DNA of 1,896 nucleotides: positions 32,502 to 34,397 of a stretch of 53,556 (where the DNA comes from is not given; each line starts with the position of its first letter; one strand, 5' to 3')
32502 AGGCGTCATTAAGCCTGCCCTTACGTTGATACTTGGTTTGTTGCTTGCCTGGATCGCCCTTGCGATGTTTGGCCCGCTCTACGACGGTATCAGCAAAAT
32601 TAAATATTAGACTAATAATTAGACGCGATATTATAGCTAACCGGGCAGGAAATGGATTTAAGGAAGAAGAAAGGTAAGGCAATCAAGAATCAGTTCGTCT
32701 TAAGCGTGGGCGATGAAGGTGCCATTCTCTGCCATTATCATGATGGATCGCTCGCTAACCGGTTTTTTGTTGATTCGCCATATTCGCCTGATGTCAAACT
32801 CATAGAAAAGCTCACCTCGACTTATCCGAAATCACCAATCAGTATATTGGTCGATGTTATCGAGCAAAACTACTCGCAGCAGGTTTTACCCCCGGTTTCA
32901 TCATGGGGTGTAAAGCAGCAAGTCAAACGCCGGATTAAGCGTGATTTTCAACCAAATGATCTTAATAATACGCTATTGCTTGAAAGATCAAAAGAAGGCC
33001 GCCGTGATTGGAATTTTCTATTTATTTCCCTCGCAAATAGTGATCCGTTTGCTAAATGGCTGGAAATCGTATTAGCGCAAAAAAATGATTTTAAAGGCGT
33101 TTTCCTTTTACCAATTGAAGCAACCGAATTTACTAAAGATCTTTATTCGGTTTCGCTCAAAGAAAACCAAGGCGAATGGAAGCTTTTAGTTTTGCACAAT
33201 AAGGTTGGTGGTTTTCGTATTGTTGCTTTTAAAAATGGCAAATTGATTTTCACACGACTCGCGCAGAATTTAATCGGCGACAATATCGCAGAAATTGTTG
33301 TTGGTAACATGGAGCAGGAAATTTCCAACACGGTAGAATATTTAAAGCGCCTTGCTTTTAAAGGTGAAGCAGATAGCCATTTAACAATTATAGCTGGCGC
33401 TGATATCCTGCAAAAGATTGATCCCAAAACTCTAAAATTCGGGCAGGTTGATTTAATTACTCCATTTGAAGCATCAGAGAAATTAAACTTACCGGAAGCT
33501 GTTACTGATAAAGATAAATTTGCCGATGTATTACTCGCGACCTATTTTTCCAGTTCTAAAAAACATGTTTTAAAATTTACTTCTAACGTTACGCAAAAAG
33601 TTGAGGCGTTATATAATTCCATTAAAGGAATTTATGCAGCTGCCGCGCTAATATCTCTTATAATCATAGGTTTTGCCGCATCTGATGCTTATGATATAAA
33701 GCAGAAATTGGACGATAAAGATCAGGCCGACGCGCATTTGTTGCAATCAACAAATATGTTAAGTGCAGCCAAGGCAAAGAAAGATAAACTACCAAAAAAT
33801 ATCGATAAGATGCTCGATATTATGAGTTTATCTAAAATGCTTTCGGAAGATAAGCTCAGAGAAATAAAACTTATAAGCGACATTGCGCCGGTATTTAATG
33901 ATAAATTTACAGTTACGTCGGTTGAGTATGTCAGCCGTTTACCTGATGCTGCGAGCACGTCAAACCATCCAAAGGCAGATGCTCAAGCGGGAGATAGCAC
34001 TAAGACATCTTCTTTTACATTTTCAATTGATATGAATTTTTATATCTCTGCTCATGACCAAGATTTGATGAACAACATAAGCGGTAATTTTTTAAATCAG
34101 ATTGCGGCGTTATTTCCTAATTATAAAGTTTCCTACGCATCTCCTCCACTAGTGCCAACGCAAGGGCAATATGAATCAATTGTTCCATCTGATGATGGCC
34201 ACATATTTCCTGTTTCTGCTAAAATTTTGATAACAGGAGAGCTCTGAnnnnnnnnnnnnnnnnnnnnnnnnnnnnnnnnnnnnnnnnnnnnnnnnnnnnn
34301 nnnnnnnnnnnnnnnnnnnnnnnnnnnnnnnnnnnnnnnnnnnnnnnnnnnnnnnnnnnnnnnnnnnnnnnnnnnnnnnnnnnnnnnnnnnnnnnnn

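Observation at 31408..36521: Orphan four-gene type IV pilus / T2SS-like inner-membrane platform operon without ATPase, pilin, peptidase or secretin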

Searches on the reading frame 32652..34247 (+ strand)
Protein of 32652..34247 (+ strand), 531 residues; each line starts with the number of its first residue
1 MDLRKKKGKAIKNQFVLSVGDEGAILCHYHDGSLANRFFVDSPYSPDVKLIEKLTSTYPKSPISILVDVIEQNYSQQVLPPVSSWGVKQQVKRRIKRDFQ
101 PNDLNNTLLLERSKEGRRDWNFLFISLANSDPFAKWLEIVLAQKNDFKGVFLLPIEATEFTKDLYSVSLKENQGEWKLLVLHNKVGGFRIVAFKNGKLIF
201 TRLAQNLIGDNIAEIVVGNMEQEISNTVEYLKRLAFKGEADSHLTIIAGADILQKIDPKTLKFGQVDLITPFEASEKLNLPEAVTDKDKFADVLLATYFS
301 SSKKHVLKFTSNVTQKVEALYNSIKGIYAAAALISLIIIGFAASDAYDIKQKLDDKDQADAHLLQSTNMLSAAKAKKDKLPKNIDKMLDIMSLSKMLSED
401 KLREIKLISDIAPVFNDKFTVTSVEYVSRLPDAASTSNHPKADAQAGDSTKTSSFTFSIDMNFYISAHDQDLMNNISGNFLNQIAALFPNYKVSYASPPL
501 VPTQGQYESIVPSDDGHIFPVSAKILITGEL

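Call 3: search_protein_families(library=pfam, proteins=[window:32652-34247:+], max_evalue=1)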
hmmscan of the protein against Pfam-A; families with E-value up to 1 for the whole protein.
window:32652-34247:+ (531 aa): 0 families

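Call 4: search_protein_families(library=ncbifam, proteins=[window:32652-34247:+], max_evalue=1)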
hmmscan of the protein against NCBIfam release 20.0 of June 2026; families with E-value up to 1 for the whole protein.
window:32652-34247:+ (531 aa): 0 families

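Call 7: find_homologous_proteins(query=window:32652-34247:+, max_evalue=0.001)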
Query window:32652-34247:+ (531 aa): 84 proteins with E <= 0.001 among 8000 candidates.
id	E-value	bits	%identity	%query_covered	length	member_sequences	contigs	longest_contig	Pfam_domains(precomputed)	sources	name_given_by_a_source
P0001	0.0e+0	1166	100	100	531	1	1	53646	-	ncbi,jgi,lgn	-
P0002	6.2e-190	650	57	100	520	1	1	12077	-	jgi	-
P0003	2.1e-181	622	55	100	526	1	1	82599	-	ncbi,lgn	-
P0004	3.2e-179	615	53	100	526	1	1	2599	-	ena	-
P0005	1.5e-176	606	54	100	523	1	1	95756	-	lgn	-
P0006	8.7e-166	571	52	100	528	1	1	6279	-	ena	-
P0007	7.5e-163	561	53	100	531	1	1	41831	-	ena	-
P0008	7.1e-158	545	49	99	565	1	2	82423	-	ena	-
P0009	2.3e-157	543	49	100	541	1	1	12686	-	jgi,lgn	jgi:hypothetical protein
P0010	1.9e-149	517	48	94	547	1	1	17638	-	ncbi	-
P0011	7.4e-147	508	48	99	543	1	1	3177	-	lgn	-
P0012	8.7e-146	505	44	98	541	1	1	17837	-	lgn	-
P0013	1.5e-144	501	45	96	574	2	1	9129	-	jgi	-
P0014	9.6e-143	495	48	94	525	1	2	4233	-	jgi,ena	jgi:hypothetical protein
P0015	3.1e-140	486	43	100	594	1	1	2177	-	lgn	-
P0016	1.3e-133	465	43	98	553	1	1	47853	-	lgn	-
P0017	5.7e-132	459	45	95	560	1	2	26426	-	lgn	-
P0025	8.2e-85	304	34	93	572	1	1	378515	-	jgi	jgi:hypothetical protein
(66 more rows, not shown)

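Call 8: search_solved_structures(query=window:32652-34247:+, max_evalue=10)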
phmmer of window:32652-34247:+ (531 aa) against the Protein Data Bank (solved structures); distinct sequences matched with E-value up to 10: 0.

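Call 11: find_encoding_contigs(protein=P0025, flank=10000, max_places=2)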
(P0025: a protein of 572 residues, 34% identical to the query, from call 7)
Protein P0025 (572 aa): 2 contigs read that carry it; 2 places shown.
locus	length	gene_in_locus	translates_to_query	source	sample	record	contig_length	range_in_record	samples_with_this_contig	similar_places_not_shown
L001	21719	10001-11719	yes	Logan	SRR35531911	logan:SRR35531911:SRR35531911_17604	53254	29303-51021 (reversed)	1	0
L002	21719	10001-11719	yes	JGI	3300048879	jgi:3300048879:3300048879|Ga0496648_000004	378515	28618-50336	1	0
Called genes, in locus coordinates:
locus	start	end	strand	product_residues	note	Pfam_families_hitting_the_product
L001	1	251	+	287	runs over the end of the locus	PF01507:PAPS_reduct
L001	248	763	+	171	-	PF00583:Acetyltransf_1, PF13673:Acetyltransf_10 (weak), PF13508:Acetyltransf_7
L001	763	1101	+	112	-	-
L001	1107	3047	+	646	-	PF00009:GTP_EFTU, PF20720:nSTAND3 (faint), PF01926:MMR_HSR1 (faint), PF03144:GTP_EFTU_D2 (weak), PF22594:GTP-eEF1A_C, PF01583:APS_kinase, PF13671:AAA_33, PF13238:AAA_18 (weak)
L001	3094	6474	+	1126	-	PF27156:RP005_N, PF07992:Pyr_redox_2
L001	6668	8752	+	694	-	PF05157:MshEN, PF00437:T2SSE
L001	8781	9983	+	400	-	PF28597:T2SSF_N, PF00482:T2SSF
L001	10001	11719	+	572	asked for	-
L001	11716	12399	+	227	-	-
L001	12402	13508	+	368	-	-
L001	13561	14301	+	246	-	PF00005:ABC_tran, PF13304:AAA_21 (weak)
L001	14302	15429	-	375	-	PF00437:T2SSE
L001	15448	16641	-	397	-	PF00437:T2SSE, PF13401:AAA_22 (weak)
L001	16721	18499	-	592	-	PF07719:TPR_2 (faint), PF13428:TPR_14 (faint), PF00515:TPR_1 (faint), PF13174:TPR_6 (faint), PF13181:TPR_8 (faint), PF13414:TPR_11 (faint), PF13424:TPR_12 (faint), PF14559:TPR_19, +5 more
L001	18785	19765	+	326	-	PF01551:Peptidase_M23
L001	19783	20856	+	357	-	PF01180:DHO_dh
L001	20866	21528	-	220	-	PF02230:Abhydrolase_2, PF12146:Hydrolase_4 (faint), PF00561:Abhydrolase_1 (weak), PF01738:DLH (weak), PF00326:Peptidase_S9 (faint)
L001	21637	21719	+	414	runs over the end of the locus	-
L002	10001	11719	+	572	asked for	-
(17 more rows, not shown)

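Call 15: find_related_loci(query=A1, collection=genome_contigs, flank=10000)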
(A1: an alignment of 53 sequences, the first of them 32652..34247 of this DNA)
Query A1 (531 aa) in genome_contigs; peptide patterns used: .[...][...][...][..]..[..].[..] (x = any residue, [..] = any of these).
109 stretches matched a pattern; 72 encode a relative of the query (tblastn E <= 1e-3); 72 distinct loci.
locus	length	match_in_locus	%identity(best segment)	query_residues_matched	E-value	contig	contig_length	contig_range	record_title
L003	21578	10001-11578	55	1-531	0e+0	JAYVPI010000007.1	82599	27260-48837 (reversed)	MAG: Alphaproteobacteria bacterium isolate GL72_DN_metabinner_10 GL72_DN_metabinner_10_6, whole genome shotgun sequence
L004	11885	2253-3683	35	13-501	9e-98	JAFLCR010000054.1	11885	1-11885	MAG: Alphaproteobacteria bacterium isolate UWPOB_ALPHA1 gnl_X_PDHLPHON_54, whole genome shotgun sequence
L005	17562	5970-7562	32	3-531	2e-94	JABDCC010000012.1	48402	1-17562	MAG: Alphaproteobacteria bacterium isolate BWOrgHeat_Nextera78_MAG7 3300020795.a:Ga0206962_1043, whole genome shotgun se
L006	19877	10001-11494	32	12-515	6e-88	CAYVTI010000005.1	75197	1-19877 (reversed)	MAG TPA_asm: uncultured Rickettsiales bacterium isolate SRP272529_co2_239 genome assembly, contig: NODE_409_length_75197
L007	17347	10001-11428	33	15-499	3e-88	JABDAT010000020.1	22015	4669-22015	MAG: Alphaproteobacteria bacterium isolate BWOrgHeat_Nextera6_MAG3 3300020667.a:Ga0206890_1146, whole genome shotgun seq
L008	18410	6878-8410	33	4-510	2e-88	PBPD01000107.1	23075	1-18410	MAG: Rickettsiales bacterium isolate RS372 TaraRedSea_contig_154723, whole genome shotgun sequence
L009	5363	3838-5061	37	6-414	1e-86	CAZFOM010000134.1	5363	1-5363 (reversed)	MAG TPA_asm: uncultured Rickettsiales bacterium isolate binchicken_co311_239 genome assembly, contig: NODE_21737_length_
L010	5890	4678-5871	40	12-410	2e-86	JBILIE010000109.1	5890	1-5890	MAG: Rickettsiales bacterium isolate ME2017-05-12_3300034357_group7_bin91 Rohwer_bin2003_scaffold_6715_c1, whole genome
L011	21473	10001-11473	33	3-495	5e-83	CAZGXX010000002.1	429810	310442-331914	MAG TPA_asm: uncultured Azospirillum sp. isolate SRP296810_co1_155 genome assembly, contig: NODE_7_length_429810_cov_11.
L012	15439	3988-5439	33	5-496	6e-83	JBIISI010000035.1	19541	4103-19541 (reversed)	MAG: Rickettsiales bacterium isolate ME2003-11-11_3300044715_group2_bin75 Rohwer_bin1997_scaffold_1297_c2, whole genome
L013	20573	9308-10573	34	2-426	9e-81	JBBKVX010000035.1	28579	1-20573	MAG: Rickettsiales bacterium isolate metabat_bins.345 k119_1692982, whole genome shotgun sequence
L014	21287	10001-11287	34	4-426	9e-81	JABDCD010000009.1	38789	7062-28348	MAG: Alphaproteobacteria bacterium isolate BWMinControl_Nextera46_MAG5 3300020797.a:Ga0207022_10031, whole genome shotgu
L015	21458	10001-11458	34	8-498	8e-81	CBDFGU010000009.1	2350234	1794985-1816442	MAG: Rickettsiales bacterium isolate 65efd935-89ef-4d18-82de-10c37dfece6b genome assembly, contig: chromosome_2, whole g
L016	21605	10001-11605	31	10-493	3e-80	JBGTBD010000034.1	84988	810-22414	MAG: Rickettsiales bacterium isolate JTS-AC89 k141_1068104, whole genome shotgun sequence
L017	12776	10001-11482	32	10-494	1e-79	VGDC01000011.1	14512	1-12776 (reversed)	MAG: Alphaproteobacteria bacterium isolate M_DeepCast_400m_m1_040 M_DeepCast_400m_m1_040_Ga0194112_10007194, whole genom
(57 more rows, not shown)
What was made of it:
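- Arcanobacter lacustris (call 15).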

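Call 16: find_encoding_contigs(protein=P0003, flank=10000, max_places=1)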
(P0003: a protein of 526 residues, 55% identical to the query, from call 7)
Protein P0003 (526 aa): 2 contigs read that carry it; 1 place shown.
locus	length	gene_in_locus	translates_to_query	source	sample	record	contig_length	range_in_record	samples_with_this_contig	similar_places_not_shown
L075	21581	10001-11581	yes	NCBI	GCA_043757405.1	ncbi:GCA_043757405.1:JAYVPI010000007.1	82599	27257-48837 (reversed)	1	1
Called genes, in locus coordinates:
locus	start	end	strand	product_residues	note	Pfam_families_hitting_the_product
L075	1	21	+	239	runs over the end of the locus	PF01027:Bax1-I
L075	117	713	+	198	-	PF01351:RNase_HII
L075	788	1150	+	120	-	-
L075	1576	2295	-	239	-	PF01553:Acyltransferase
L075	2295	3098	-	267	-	PF13444:Acetyltransf_5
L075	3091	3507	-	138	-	PF01475:FUR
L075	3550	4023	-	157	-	-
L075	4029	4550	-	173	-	PF01467:CTP_transf_like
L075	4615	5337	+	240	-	PF07963:N_methyl (weak)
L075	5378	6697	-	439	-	PF00171:Aldedh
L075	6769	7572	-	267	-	PF07963:N_methyl (weak)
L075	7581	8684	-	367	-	PF00696:AA_kinase, PF01472:PUA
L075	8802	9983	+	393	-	PF00482:T2SSF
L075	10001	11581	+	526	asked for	-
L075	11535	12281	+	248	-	-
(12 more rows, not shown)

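Call 17: find_encoding_contigs(protein=P0005, flank=10000, max_places=1)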
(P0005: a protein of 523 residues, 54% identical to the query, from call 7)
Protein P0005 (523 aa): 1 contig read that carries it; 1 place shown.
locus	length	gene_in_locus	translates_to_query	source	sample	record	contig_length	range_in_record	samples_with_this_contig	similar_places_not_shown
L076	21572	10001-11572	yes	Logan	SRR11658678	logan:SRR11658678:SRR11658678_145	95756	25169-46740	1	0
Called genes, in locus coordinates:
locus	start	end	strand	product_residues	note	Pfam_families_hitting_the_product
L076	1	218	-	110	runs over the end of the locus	-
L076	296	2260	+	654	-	PF00456:Transketolase_N, PF13292:DXP_synthase_N, PF00676:E1_dh (weak), PF02779:Transket_pyr, PF02780:Transketolase_C, PF22613:Transketolase_C_1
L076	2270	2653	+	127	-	-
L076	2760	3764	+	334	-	PF00044:Gp_dh_N, PF02800:Gp_dh_C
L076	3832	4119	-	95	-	-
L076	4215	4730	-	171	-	PF01467:CTP_transf_like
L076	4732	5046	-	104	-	PF01022:HTH_5, PF12840:HTH_20, PF13412:HTH_24 (weak), PF08279:HTH_11 (weak), PF12802:MarR_2 (weak)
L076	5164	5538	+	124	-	-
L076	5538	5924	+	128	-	PF04134:DCC1-like (weak)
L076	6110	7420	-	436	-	PF00171:Aldedh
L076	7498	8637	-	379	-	PF00696:AA_kinase, PF01472:PUA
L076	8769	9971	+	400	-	PF28597:T2SSF_N (weak), PF00482:T2SSF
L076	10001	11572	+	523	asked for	-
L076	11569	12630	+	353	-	-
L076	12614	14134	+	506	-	PF13650:Asp_protease_2, PF13975:gag-asp_proteas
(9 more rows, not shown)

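Call 21: predict_structure(alignment_id=A1)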
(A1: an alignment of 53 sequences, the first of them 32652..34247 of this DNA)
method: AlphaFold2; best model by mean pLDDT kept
length: 531 residues; sequences in the alignment: 53
mean_pLDDT: 87.9   pTM: 0.68
mean pLDDT of the five models: 87.9, 87.8, 87.2, 87.2, 86.1
residues with pLDDT >= 90: 366; 70-90: 106; 50-70: 34; < 50: 25
segments of 3 or more residues with pLDDT < 50: 434-441, 443-449, 506-512
pLDDT, mean of each block of 10 residues (from residue 1): 68 97 96 95 96 97 94 93 94 95 94 93 94 95 96 96 88 86 93 93 81 91 94 86 95 95 94 95 89 97 94 91 95 98 97 97 95 86 76 64 79 87 86 49 45 82 87 89 90 91 56 66 91 65
secondary structure, 60 per line:
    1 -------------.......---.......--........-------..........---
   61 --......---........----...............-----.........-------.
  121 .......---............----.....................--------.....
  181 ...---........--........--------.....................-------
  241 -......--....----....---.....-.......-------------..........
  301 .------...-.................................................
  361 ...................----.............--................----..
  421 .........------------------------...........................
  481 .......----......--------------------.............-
elements in order: E14-20 E24-30 E33-40 H48-57 E63-68 E72-79 H84-98 E104-112 E120-127 H131-142 E147-152 H153-167 E176-183 E187-194 E197-204 H213-233 E242-247 H250-253 H258-261 E265-269 H271-277 H291-301 E308-310 H312-379 H384-396 H399-414 E419-429 E454-466 H467-487 E492-497 E518-530
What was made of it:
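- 32652..34247 (+): g2: fused PilM-like / PilN-like (GspL-architecture) single-pass membrane protein (531 aa). AlphaFold2 mean pLDDT 87.9 (call 21).
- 33684..34244 (+): g2 periplasmic coiled coil plus small beta-beta-alpha-beta-beta domain (PilN / GspL-C-like), residues ~345-531. Model elements H312-379, H384-414, E419-429, E454-466, H467-487, E492-497 and E518-530 (call 21).
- On PilN/PilO or GspL-C/GspM pair: The g2 C-terminal half is modelled as a coiled coil plus a beta-beta-alpha-beta-beta domain (call 21).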

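Call 24: fold_search(model_id=the predicted structure, library=pdb)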
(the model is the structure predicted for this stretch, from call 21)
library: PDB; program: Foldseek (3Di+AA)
matches with E <= 10: 1038; with E <= 0.001: 60
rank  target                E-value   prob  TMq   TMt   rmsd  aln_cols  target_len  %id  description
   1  5eou_A                1.6e-10  1.00  0.39  0.58   5.8       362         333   10  Pseudomonas aeruginosa PilM:PilN1-12 bound to ATP (released 2016-04-27)
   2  5eoy_A                3.0e-10  1.00  0.35  0.47   8.8       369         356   10  Pseudomonas aeruginosa SeMet-PilM bound to ADP (released 2016-04-27)
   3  2ych_A                3.5e-10  1.00  0.40  0.59   5.6       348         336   13  PilM-PilN type IV pilus biogenesis complex (released 2011-05-11)
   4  3jc8_Ma               3.8e-10  1.00  0.36  0.51   7.3       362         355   14  Architectural model of the type IVa pilus machine in a piliated state (released 2016-03-16)
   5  5eou_B                7.5e-10  1.00  0.41  0.57   5.9       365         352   10  Pseudomonas aeruginosa PilM:PilN1-12 bound to ATP (released 2016-04-27)
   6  3wt0_D                1.2e-09  1.00  0.36  0.47   7.3       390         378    6  Crystal Structure Analysis of Cell Division Protein (released 2015-04-29)
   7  3hrg                  1.8e-09  1.00  0.31  0.55   7.1       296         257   13  Crystal structure of Bacteroides thetaiotaomicron BT_3980, protein with actin-like ATPase fold and unknown function (NP_ (released 2009-06-23)
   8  5eoy_B                2.8e-09  1.00  0.34  0.48   8.3       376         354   11  Pseudomonas aeruginosa SeMet-PilM bound to ADP (released 2016-04-27)
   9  5eox_B                3.0e-09  1.00  0.35  0.48   8.1       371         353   12  Pseudomonas aeruginosa PilM bound to ADP (released 2016-04-27)
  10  3wt0_C                6.3e-09  1.00  0.36  0.49   7.0       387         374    9  Crystal Structure Analysis of Cell Division Protein (released 2015-04-29)
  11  3wt0_A                7.4e-09  1.00  0.35  0.47   7.6       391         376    6  Crystal Structure Analysis of Cell Division Protein (released 2015-04-29)
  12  5eox_A                8.4e-09  1.00  0.33  0.45   9.4       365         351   12  Pseudomonas aeruginosa PilM bound to ADP (released 2016-04-27)
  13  5eq6_B                1.5e-08  1.00  0.35  0.49   8.1       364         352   11  Pseudomonas aeruginosa PilM bound to AMP-PNP (released 2016-04-27)
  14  5eq6_A                1.6e-08  1.00  0.38  0.52   7.6       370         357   12  Pseudomonas aeruginosa PilM bound to AMP-PNP (released 2016-04-27)
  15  3wqt_C                1.7e-08  1.00  0.35  0.47   7.6       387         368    7  Staphylococcus aureus FtsA complexed with AMPPNP (released 2014-10-08)
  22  4pht_Y                1.2e-07  1.00  0.30  0.60   6.2       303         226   10  ATPase GspE in complex with the cytoplasmic domain of GspL from the Vibrio vulnificus type II Secretion system (released 2014-11-26)
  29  4pht_X                3.7e-07  1.00  0.28  0.57   7.1       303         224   10  ATPase GspE in complex with the cytoplasmic domain of GspL from the Vibrio vulnificus type II Secretion system (released 2014-11-26)
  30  1yf5                  5.2e-07  1.00  0.30  0.60   7.8       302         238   10  Cyto-Epsl: The Cytoplasmic Domain Of Epsl, An Inner Membrane Component Of The Type II Secretion System Of Vibrio Cholera (released 2005-05-03)
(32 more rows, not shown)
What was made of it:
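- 32652..34247 (+): Best Foldseek PDB hits are PilM 5eou/2ych at 1.6e-10 to 3.5e-10, then FtsA and the GspL/EpsL cytoplasmic domains 4pht and 1yf5 (call 24).
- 32691..33581 (+): g2 cytoplasmic actin-like (PilM/GspL-cyto-like) domain, residues ~14-310. Secondary structure and pLDDT above 90 (call 21); Foldseek matches (call 24).
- On PilM (T4aP) / GspL cytoplasmic domain: Foldseek hits PilM 5eou/2ych/3jc8 at 1.6e-10 to 3.8e-10 (target TM-score 0.51-0.59) and GspL/EpsL 4pht and 1yf5 at about 1e-7 (target TM-score 0.60) (calls 21, 24).
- g2: AlphaFold2 pLDDT 87.9, with PilM as the best PDB fold match at 1.6e-10 and the GspL cytoplasmic domain also matched (calls 21, 24).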

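Call 34: search_protein_families(library=pfam, alignment_id=A1, max_evalue=10)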
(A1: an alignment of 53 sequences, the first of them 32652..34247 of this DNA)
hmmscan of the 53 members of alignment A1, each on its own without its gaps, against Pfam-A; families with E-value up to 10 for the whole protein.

A. member 1, window:32652-34247:+ (531 aa): 0 families

B. families by the number of members that match (of 53 scanned): 49 families (the first 25 are shown)
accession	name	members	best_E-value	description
PF04612.17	T2SSM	4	0.0057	Type II secretion system (T2SS), protein M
PF06833.16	MdcE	3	0.0039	Malonate decarboxylase gamma subunit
PF09290.16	AcetDehyd-dimer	2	0.0039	Prokaryotic acetaldehyde dehydrogenase, dimerisation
PF04977.20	DivIC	2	0.047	Septum formation initiator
PF25306.1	DUF7880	1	0.00074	Domain of unknown function (DUF7880)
PF01840.22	TCL1_MTCP1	1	0.0016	TCL1/MTCP1 family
PF19235.5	DUF5888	1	0.02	Domain of unknown function (DUF5888)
PF12754.13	Get5_N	1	0.022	Get5, N-terminal domain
PF20131.4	MC3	1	0.031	ABC-three component (ABC-3C) system Middle Component 3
PF09976.15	TPR_21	1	0.036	Tetratricopeptide repeat-like domain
PF08563.16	P53_TAD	1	0.041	P53 transactivation motif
PF01220.24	DHquinase_II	1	0.043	Dehydroquinase class II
PF05709.17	Sipho_tail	1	0.047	Phage tail protein RIFT-related domain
PF17340.7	DUF5370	1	0.049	Family of unknown function (DUF5370)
PF06103.16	DUF948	1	0.054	Bacterial protein of unknown function (DUF948)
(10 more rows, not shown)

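Call 51: find_encoding_contigs(protein=P0001, flank=10000, max_places=3)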
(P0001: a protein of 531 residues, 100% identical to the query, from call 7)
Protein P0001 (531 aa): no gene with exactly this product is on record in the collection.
